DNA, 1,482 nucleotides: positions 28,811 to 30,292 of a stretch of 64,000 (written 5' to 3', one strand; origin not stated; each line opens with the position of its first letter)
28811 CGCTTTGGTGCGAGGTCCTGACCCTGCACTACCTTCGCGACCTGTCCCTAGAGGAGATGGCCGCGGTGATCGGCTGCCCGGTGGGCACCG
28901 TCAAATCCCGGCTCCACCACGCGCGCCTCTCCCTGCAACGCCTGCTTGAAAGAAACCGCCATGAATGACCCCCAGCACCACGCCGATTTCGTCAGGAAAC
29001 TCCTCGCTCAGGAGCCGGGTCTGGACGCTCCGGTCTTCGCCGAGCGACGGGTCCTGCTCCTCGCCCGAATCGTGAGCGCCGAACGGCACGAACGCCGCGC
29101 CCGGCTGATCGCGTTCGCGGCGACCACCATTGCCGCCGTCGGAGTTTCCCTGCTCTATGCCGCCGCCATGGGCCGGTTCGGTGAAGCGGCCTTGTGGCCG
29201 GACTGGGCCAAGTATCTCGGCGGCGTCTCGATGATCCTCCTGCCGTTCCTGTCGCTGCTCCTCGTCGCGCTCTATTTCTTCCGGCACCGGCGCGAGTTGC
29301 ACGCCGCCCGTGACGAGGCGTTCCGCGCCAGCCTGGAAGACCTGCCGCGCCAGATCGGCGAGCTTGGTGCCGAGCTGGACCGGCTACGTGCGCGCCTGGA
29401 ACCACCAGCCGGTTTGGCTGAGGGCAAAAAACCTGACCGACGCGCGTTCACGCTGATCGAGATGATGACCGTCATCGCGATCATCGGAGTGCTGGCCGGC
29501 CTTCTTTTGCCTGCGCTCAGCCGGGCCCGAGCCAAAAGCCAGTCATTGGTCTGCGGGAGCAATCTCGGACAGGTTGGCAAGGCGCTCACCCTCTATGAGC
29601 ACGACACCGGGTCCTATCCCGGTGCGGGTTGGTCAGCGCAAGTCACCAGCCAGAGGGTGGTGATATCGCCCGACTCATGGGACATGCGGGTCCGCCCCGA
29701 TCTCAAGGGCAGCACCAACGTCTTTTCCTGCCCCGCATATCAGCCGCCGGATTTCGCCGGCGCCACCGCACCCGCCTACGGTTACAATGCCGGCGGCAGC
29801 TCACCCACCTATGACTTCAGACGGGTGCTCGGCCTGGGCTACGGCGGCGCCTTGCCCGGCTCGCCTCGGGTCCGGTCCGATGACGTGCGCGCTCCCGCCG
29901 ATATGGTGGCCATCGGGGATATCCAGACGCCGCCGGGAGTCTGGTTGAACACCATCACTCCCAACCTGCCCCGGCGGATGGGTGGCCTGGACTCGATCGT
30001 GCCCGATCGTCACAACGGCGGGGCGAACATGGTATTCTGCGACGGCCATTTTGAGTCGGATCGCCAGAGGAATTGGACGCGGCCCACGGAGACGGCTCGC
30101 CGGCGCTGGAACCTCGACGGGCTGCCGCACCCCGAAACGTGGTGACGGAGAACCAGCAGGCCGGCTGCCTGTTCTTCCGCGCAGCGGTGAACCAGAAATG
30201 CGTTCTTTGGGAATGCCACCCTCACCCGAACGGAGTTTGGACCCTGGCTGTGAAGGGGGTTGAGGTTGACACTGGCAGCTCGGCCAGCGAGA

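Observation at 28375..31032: ECF sigma factor whose cognate 'anti-sigma' is fused in-frame to a pseudopilin (DUF1559 / H-X9-DG) domain with a degenerate prepilin cleavage site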

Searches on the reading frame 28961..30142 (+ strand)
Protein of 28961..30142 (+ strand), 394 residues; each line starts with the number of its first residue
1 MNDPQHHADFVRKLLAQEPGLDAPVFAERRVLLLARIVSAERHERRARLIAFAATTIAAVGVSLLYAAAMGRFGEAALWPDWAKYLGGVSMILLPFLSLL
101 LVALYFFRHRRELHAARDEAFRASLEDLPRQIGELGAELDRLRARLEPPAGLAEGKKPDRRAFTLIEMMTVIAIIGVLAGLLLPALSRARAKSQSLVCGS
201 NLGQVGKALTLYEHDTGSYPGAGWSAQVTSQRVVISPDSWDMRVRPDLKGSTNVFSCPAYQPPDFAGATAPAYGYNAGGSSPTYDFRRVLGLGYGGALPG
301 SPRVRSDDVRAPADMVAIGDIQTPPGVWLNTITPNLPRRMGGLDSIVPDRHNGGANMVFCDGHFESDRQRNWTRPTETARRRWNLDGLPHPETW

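Call 10: search_protein_families(library=pfam, proteins=[window:28961-30142:+], max_evalue=1)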
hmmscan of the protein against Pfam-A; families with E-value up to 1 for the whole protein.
window:28961-30142:+ (394 aa): 4 families
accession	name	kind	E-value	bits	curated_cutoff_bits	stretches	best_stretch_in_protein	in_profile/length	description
PF07963.17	N_methyl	-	4.5e-07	29.6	21.2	1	160-183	4-27/27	Prokaryotic N-terminal methylation motif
PF07596.16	SBP_bac_10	-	0.0021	18.6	23.3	0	189-229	3-43/268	Protein of unknown function (DUF1559)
PF07332.16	Phage_holin_3_6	-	0.39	11.2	28.4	1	49-129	36-109/116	Putative Actinobacterial Holin-X, holin superfamily III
PF25592.1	DUF7937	-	0.53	9.5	31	0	31-197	186-347/402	Domain of unknown function (DUF7937)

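Call 11: search_protein_families(library=ncbifam, proteins=[window:28961-30142:+], max_evalue=1)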
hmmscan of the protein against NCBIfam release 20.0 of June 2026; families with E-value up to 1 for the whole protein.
window:28961-30142:+ (394 aa): 11 families
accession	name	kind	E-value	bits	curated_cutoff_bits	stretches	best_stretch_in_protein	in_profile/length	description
TIGR01710.1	typeII_sec_gspG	equivalog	1.5e-10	41.2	88.85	1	161-232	1-74/134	type II secretion system major pseudopilin GspG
NF040999.1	pilin_ComGC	equivalog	7.9e-07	29.2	75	1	161-219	2-60/84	competence type IV pilus major pilin ComGC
NF041775.1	typeIV_PilA_Myxo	equivalog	1.4e-06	28.4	400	1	158-202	8-52/214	type IV pilin protein PilA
TIGR02532.1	IV_pilin_GFxxxE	domain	1.5e-06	27.8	16.3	1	160-182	1-23/24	prepilin-type N-terminal cleavage/methylation domain-containing protein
TIGR01708.2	typeII_sec_gspH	equivalog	1.3e-05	25.3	80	1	161-192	2-33/169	type II secretion system minor pseudopilin GspH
NF041013.1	T4P_ComGE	equivalog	2.6e-05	24.2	49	1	161-194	4-37/83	competence type IV pilus minor pilin ComGE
TIGR04294.2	pre_pil_HX9DG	domain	2.9e-05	23.7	19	1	349-363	3-17/22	H-X9-DG-CTERM domain-containing protein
NF007862.0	PRK10574.1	equivalog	0.00026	21.1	138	1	160-187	4-31/145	prepilin peptidase-dependent pilin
TIGR02596.1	TIGR02596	subfamily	0.0015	18.6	70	1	163-196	1-33/196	Verru_Chthon cassette protein D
NF040982.1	ComGD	equivalog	0.089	13.2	70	1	161-186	2-27/139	competence type IV pilus minor pilin ComGD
NF041002.1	pilin_ComGF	equivalog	0.26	11.5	80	1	161-194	2-35/139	competence type IV pilus minor pilin ComGF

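Call 12: find_homologous_proteins(query=window:28961-30142:+, max_evalue=0.001)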
Query window:28961-30142:+ (394 aa): 4251 proteins with E <= 0.001 among 8000 candidates; the best 120 are listed.
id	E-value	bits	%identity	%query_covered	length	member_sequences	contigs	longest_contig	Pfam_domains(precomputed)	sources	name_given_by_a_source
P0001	9.1e-265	896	100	100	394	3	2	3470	PF07963.18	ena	-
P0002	4.7e-190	650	72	100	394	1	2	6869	PF07963.18,PF07332.17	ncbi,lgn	-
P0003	1.7e-170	585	66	100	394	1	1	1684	PF07963.18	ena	-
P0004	1.1e-131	458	54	100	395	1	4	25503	PF07963.18,PF07596.17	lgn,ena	-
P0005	2.1e-126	440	52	100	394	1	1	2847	PF07596.17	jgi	jgi:prepilin-type processing-associated H-X9-DG protein/prepilin-type N-terminal cleavage/methylatio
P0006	6.7e-101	356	69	61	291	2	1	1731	PF07963.18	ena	-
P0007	3.5e-72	262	38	99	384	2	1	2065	PF07963.18,PF07596.17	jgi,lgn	jgi:prepilin-type N-terminal cleavage/methylation domain-containing protein/prepilin-type processing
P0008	1.2e-61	227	47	61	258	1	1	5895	PF07596.17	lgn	-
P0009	3.0e-41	160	40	60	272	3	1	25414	PF07963.18,PF07596.17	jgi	jgi:prepilin-type N-terminal cleavage/methylation domain-containing protein/prepilin-type processing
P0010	1.7e-40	157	41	60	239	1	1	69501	PF07963.18,PF07596.17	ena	-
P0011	1.5e-39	154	41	59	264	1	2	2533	PF07963.18,PF07596.17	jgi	jgi:prepilin-type N-terminal cleavage/methylation domain-containing protein/prepilin-type processing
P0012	2.5e-39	153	43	60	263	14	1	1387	PF07963.18,PF07596.17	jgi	jgi:prepilin-type N-terminal cleavage/methylation domain-containing protein/prepilin-type processing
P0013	1.9e-36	144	40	59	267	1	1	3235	PF07963.18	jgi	jgi:prepilin-type N-terminal cleavage/methylation domain-containing protein/prepilin-type processing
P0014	4.3e-36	143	41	59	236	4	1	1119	PF07963.18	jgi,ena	-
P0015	1.7e-35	141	39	60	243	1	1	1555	PF07963.18,PF07596.17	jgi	jgi:prepilin-type processing-associated H-X9-DG protein/prepilin-type N-terminal cleavage/methylatio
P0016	1.8e-35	141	40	59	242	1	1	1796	PF07963.18,PF07596.17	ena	-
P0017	1.9e-35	141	40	61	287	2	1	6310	PF07963.18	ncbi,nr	ncbi:MAG TPA: prepilin-type N-terminal cleavage/methylation domain-containing protein [Verrucomicrob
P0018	9.0e-35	138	40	61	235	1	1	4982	PF07963.18,PF07596.17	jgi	-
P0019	9.4e-35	138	39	60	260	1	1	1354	PF07963.18,PF07596.17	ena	-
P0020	2.6e-34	137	37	59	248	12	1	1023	PF07963.18,PF07596.17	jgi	jgi:prepilin-type N-terminal cleavage/methylation domain-containing protein/prepilin-type processing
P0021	2.7e-33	134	37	63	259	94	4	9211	PF07963.18,PF07596.17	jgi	jgi:prepilin-type N-terminal cleavage/methylation domain-containing protein/prepilin-type processing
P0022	9.2e-33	132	38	62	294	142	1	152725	PF07963.18,PF07596.17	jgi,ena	-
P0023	1.2e-32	131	40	58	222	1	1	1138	PF07596.17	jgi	-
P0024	2.4e-32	130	38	59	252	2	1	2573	PF07963.18,PF07596.17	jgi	-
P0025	3.5e-31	127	37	59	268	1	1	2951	PF07596.17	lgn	-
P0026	6.8e-31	126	36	60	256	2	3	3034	PF07963.18,PF07596.17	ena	-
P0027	1.1e-30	125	39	59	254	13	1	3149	PF07963.18,PF07596.17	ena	-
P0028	1.2e-30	125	37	59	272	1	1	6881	PF07963.18,PF07596.17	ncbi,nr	ncbi:MAG TPA: H-X9-DG-CTERM domain-containing protein [Methylomirabilota bacterium]|nr:H-X9-DG-CTERM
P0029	1.5e-30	125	36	61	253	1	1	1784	PF07963.18,PF07596.17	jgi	-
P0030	2.2e-30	124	38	59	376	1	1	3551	PF07596.17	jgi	jgi:prepilin-type processing-associated H-X9-DG protein/prepilin-type N-terminal cleavage/methylatio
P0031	2.7e-30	124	36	60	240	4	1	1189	PF07963.18,PF07596.17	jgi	-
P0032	3.9e-30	123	36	59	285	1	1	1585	PF07963.18,PF07596.17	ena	-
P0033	6.7e-30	122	36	60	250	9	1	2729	PF07963.18,PF07596.17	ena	-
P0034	1.1e-29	122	37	60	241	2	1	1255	PF07963.18,PF07596.17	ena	-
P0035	1.2e-29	122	36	61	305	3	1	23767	PF07963.18,PF07596.17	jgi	jgi:prepilin-type N-terminal cleavage/methylation domain-containing protein/prepilin-type processing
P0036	3.9e-29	120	35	59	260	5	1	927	PF07963.18,PF07596.17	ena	-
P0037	4.5e-29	120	39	60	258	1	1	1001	PF07963.18,PF07596.17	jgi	jgi:prepilin-type N-terminal cleavage/methylation domain-containing protein/prepilin-type processing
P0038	4.8e-29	120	38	59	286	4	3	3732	PF07963.18,PF07596.17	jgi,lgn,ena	-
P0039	6.6e-29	119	38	60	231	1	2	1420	PF07963.18,PF07596.17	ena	-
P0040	6.8e-29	119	36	64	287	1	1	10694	PF07963.18,PF07596.17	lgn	-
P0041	7.7e-29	119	38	59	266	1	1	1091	PF07963.18,PF07596.17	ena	-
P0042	1.1e-28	118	38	60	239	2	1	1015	PF07963.18,PF07596.17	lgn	-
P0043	1.1e-28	118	36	63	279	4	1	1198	PF07963.18,PF07596.17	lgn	-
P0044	3.4e-28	117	39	59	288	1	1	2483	PF07963.18,PF07596.17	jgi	jgi:prepilin-type processing-associated H-X9-DG protein/prepilin-type N-terminal cleavage/methylatio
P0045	4.2e-28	116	41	60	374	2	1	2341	PF07963.18,PF07596.17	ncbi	-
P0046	4.5e-28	116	37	59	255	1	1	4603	PF07963.18,PF07596.17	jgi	jgi:prepilin-type N-terminal cleavage/methylation domain-containing protein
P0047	7.3e-28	116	36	59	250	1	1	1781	PF07963.18,PF07596.17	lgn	-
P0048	1.6e-27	115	37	59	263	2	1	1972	PF07963.18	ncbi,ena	-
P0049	1.8e-27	114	35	63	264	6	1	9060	PF07963.18,PF07596.17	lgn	-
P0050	2.3e-27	114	36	58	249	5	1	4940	PF07963.18,PF07596.17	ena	-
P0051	3.6e-27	113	36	54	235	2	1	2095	PF07963.18,PF07596.17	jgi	jgi:prepilin-type N-terminal cleavage/methylation domain-containing protein/prepilin-type processing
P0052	1.0e-26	112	35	60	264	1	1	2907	PF07963.18,PF07596.17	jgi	jgi:prepilin-type N-terminal cleavage/methylation domain-containing protein/prepilin-type processing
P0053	2.4e-26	111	33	59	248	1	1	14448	PF07596.17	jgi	-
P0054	3.0e-26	110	37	58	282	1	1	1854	PF07963.18,PF07596.17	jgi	jgi:prepilin-type N-terminal cleavage/methylation domain-containing protein/prepilin-type processing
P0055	4.5e-26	110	37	59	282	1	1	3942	PF07963.18,PF07596.17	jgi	jgi:prepilin-type processing-associated H-X9-DG protein/prepilin-type N-terminal cleavage/methylatio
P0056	6.3e-26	109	35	60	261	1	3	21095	PF07963.18,PF07596.17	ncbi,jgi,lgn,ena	ncbi:MAG TPA: DUF1559 domain-containing protein [Verrucomicrobiae bacterium]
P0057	7.0e-26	109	37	59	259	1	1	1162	PF07963.18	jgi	jgi:prepilin-type N-terminal cleavage/methylation domain-containing protein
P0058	7.8e-26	109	36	60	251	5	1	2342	PF07963.18,PF07596.17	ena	-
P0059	1.3e-25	108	35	59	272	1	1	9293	PF07963.18,PF07596.17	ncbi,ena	-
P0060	1.4e-25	108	38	59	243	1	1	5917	PF07963.18,PF07596.17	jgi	jgi:prepilin-type N-terminal cleavage/methylation domain-containing protein/prepilin-type processing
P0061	1.5e-25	108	38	58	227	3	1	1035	PF07596.17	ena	-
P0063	4.3e-25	107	32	60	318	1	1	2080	PF07963.18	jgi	jgi:prepilin-type N-terminal cleavage/methylation domain-containing protein/prepilin-type processing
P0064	4.8e-25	106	34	60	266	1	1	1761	PF07963.18,PF07596.17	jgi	-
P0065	8.6e-25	106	36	59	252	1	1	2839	PF07963.18,PF07596.17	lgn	-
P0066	1.2e-24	105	36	59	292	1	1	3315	PF07963.18,PF07596.17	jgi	jgi:prepilin-type processing-associated H-X9-DG protein/prepilin-type N-terminal cleavage/methylatio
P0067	3.7e-24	103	33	61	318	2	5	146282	PF07963.18,PF07596.17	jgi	-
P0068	1.2e-23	102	37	60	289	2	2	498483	PF07963.18,PF07596.17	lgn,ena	-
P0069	3.2e-23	100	34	58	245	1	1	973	PF07963.18,PF07596.17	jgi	jgi:prepilin-type N-terminal cleavage/methylation domain-containing protein/prepilin-type processing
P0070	3.4e-23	100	34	59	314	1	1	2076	PF07596.17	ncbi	-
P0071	4.7e-23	100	33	60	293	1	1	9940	PF07963.18,PF07596.17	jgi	jgi:prepilin-type N-terminal cleavage/methylation domain-containing protein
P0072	5.3e-23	100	34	61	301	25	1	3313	PF07596.17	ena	-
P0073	5.7e-23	100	35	60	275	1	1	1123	PF07963.18,PF07596.17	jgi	jgi:prepilin-type processing-associated H-X9-DG protein/prepilin-type N-terminal cleavage/methylatio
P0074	6.0e-23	99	35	59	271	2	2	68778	PF07963.18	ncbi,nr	ncbi:MAG: hypothetical protein GIKADHBN_03074 [Phycisphaerales bacterium]|nr:hypothetical protein [P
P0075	6.2e-23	99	34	59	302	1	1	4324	PF07963.18,PF07596.17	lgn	-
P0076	7.4e-23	99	34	59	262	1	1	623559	PF07963.18,PF07596.17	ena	-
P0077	7.5e-23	99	31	62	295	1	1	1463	PF07963.18,PF07596.17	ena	-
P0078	8.6e-23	99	38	59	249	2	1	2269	PF07963.18,PF07596.17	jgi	jgi:prepilin-type N-terminal cleavage/methylation domain-containing protein/prepilin-type processing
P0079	8.9e-23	99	34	60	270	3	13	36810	PF07963.18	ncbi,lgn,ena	-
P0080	9.0e-23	99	34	60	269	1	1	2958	PF07963.18,PF07596.17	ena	-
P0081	2.1e-22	98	34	59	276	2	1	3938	PF07963.18,PF07596.17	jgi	-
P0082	3.3e-22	97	32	62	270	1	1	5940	PF07963.18,PF07596.17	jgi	jgi:prepilin-type N-terminal cleavage/methylation domain-containing protein/prepilin-type processing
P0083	4.6e-22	97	33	59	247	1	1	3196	PF07963.18,PF07596.17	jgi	jgi:prepilin-type N-terminal cleavage/methylation domain-containing protein/prepilin-type processing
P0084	4.6e-22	97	37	61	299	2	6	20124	PF07963.18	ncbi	-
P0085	5.0e-22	96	34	58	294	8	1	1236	PF07963.18,PF07596.17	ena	-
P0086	5.4e-22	96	34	58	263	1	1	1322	PF07963.18,PF07596.17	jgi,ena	-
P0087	8.1e-22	96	32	59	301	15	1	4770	PF07963.18,PF07596.17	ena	-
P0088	1.1e-21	95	34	58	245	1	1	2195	PF07963.18,PF07596.17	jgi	jgi:prepilin-type N-terminal cleavage/methylation domain-containing protein/prepilin-type processing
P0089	1.4e-21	95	34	60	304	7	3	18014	PF07963.18,PF07596.17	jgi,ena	jgi:prepilin-type N-terminal cleavage/methylation domain-containing protein/prepilin-type processing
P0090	2.0e-21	94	36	59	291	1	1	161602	PF07963.18,PF07596.17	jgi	jgi:prepilin-type N-terminal cleavage/methylation domain-containing protein/prepilin-type processing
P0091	2.4e-21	94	34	72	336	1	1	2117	PF07963.18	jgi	jgi:prepilin-type N-terminal cleavage/methylation domain-containing protein/prepilin-type processing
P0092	2.9e-21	94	34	59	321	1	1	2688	PF07963.18,PF07596.17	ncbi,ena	-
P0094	3.3e-21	94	33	61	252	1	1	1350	PF07963.18,PF07596.17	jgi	jgi:prepilin-type processing-associated H-X9-DG protein/prepilin-type N-terminal cleavage/methylatio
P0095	3.4e-21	94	31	59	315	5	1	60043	PF07963.18,PF07596.17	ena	-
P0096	6.2e-21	93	31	57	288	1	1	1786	PF07596.17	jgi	-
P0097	9.0e-21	92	36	58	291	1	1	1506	PF07963.18,PF07596.17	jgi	jgi:prepilin-type N-terminal cleavage/methylation domain-containing protein/prepilin-type processing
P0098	9.0e-21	92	34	59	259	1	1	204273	PF07963.18,PF07596.17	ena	-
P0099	1.0e-20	92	36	59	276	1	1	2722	PF07963.18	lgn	-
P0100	1.1e-20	92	35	58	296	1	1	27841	PF07963.18,PF07596.17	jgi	jgi:prepilin-type processing-associated H-X9-DG protein/prepilin-type N-terminal cleavage/methylatio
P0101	1.3e-20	92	33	59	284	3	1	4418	PF07963.18,PF07596.17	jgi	-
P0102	1.4e-20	92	35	59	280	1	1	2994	PF07963.18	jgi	jgi:prepilin-type N-terminal cleavage/methylation domain-containing protein/prepilin-type processing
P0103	2.4e-20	91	34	60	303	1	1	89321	PF07963.18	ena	-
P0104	2.4e-20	91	35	59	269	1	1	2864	PF07963.18,PF07596.17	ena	-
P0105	2.5e-20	91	35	61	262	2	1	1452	PF07963.18,PF07596.17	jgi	jgi:prepilin-type N-terminal cleavage/methylation domain-containing protein/prepilin-type processing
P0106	2.6e-20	91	31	69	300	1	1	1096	PF07963.18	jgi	jgi:prepilin-type N-terminal cleavage/methylation domain-containing protein/prepilin-type processing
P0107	3.9e-20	90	34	58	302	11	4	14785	PF07963.18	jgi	jgi:prepilin-type processing-associated H-X9-DG protein/prepilin-type N-terminal cleavage/methylatio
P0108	4.4e-20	90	34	58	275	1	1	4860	PF07963.18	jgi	jgi:prepilin-type N-terminal cleavage/methylation domain-containing protein/prepilin-type processing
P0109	4.9e-20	90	37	58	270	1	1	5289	PF07963.18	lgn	-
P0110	5.3e-20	90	31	64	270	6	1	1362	PF07963.18,PF07596.17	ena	-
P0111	8.2e-20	89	33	61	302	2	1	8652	PF07963.18,PF07596.17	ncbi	ncbi:MAG: prepilin-type N-terminal cleavage/methylation domain-containing protein [Limisphaerales ba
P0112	8.9e-20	89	33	59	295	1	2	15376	PF07963.18,PF07596.17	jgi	-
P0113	9.0e-20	89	32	60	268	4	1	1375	PF07963.18,PF07596.17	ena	-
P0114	1.4e-19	88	32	59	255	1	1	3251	PF07963.18,PF07596.17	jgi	jgi:prepilin-type N-terminal cleavage/methylation domain-containing protein/prepilin-type processing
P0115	1.7e-19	88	36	57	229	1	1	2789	PF07963.18,PF07596.17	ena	-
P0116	2.3e-19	88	33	59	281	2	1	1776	PF07963.18,PF07596.17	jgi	-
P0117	3.4e-19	87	37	61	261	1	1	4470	PF07963.18,PF07596.17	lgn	-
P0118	5.3e-19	87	33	59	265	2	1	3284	PF07596.17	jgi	jgi:prepilin-type N-terminal cleavage/methylation domain-containing protein/prepilin-type processing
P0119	8.0e-19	86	34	58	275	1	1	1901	PF07963.18,PF07596.17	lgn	-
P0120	1.2e-18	85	34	59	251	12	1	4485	PF07963.18,PF07596.17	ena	-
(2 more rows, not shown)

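Call 15: find_encoding_contigs(protein=P0004, flank=6000, max_places=4)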
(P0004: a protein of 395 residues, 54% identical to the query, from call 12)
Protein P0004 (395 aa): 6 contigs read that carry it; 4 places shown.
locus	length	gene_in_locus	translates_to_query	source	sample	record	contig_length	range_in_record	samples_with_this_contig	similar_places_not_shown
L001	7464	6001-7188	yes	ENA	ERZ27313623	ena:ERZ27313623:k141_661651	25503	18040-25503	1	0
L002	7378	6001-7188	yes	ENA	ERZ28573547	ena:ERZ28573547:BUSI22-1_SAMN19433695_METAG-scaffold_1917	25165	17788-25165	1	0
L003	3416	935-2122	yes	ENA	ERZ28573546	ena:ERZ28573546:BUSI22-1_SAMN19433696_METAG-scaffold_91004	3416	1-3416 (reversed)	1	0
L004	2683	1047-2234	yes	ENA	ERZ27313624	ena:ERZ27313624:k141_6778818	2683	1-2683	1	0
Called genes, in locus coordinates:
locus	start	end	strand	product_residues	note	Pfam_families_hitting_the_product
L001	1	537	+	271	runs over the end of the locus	PF00669:Flagellin_N, PF00700:Flagellin_C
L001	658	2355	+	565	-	PF02465:FliD_N, PF07195:FliD_C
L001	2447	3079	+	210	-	-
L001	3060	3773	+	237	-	-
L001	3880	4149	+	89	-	-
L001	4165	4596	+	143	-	PF02561:FliS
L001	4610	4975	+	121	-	-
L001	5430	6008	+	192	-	PF04542:Sigma70_r2, PF08281:Sigma70_r4_2, PF04545:Sigma70_r4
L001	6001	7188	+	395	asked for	PF07963:N_methyl (weak), PF07596:SBP_bac_10 (faint)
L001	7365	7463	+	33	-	?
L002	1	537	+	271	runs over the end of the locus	PF00669:Flagellin_N, PF00700:Flagellin_C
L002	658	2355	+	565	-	PF02465:FliD_N, PF07195:FliD_C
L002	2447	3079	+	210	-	-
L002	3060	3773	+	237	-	-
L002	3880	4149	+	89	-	-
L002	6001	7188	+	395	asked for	PF07963:N_methyl (weak), PF07596:SBP_bac_10 (faint)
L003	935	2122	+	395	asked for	PF07963:N_methyl (weak), PF07596:SBP_bac_10 (faint)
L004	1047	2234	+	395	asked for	PF07963:N_methyl (weak), PF07596:SBP_bac_10 (faint)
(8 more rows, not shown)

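Call 16: find_encoding_contigs(protein=P0002, flank=6000, max_places=3)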
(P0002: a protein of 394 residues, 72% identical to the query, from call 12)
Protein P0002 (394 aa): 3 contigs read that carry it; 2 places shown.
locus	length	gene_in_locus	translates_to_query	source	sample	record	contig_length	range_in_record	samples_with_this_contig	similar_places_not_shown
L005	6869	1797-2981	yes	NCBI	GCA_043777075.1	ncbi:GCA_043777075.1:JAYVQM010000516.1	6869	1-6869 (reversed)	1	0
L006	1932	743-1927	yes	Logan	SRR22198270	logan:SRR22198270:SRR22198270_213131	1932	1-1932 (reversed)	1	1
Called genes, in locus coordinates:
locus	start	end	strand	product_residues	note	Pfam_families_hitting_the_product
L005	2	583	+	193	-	?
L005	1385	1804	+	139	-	PF07638:Sigma70_ECF (weak), PF08281:Sigma70_r4_2, PF04545:Sigma70_r4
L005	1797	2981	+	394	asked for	PF07332:Phage_holin_3_6 (weak), PF07963:N_methyl (weak)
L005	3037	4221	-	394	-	PF00144:Beta-lactamase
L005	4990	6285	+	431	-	PF13472:Lipase_GDSL_2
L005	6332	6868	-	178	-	?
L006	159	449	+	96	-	PF04542:Sigma70_r2 (weak)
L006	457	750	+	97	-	PF07638:Sigma70_ECF (weak), PF08281:Sigma70_r4_2, PF04545:Sigma70_r4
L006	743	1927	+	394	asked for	PF07332:Phage_holin_3_6 (weak), PF07963:N_methyl (weak)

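Call 17: find_encoding_contigs(protein=P0007, flank=6000, max_places=3)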
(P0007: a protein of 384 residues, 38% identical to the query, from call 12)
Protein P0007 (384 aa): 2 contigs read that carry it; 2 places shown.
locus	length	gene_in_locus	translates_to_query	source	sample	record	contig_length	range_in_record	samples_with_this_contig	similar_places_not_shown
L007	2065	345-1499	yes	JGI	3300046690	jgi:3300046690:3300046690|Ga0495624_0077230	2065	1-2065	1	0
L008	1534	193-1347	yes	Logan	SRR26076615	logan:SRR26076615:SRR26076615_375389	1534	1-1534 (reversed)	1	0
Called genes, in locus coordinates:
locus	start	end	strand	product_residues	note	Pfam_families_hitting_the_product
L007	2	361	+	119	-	?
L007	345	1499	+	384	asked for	PF07963:N_methyl (weak), PF07596:SBP_bac_10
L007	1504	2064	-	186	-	?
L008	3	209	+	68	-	?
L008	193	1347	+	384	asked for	PF07963:N_methyl (weak), PF07596:SBP_bac_10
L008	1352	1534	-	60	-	?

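Call 18: find_encoding_contigs(protein=P0005, flank=6000, max_places=3)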
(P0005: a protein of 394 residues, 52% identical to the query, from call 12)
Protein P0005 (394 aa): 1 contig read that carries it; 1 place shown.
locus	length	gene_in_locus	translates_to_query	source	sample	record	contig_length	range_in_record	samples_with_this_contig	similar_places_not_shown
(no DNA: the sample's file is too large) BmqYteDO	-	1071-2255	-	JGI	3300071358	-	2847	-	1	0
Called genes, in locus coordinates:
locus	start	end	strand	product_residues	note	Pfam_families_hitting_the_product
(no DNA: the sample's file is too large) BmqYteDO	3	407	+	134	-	?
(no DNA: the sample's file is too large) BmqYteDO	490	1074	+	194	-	PF04542:Sigma70_r2, PF08281:Sigma70_r4_2, PF04545:Sigma70_r4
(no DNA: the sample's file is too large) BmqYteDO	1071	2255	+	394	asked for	PF07596:SBP_bac_10 (weak)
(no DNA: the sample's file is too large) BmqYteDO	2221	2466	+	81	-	-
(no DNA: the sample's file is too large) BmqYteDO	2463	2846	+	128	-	?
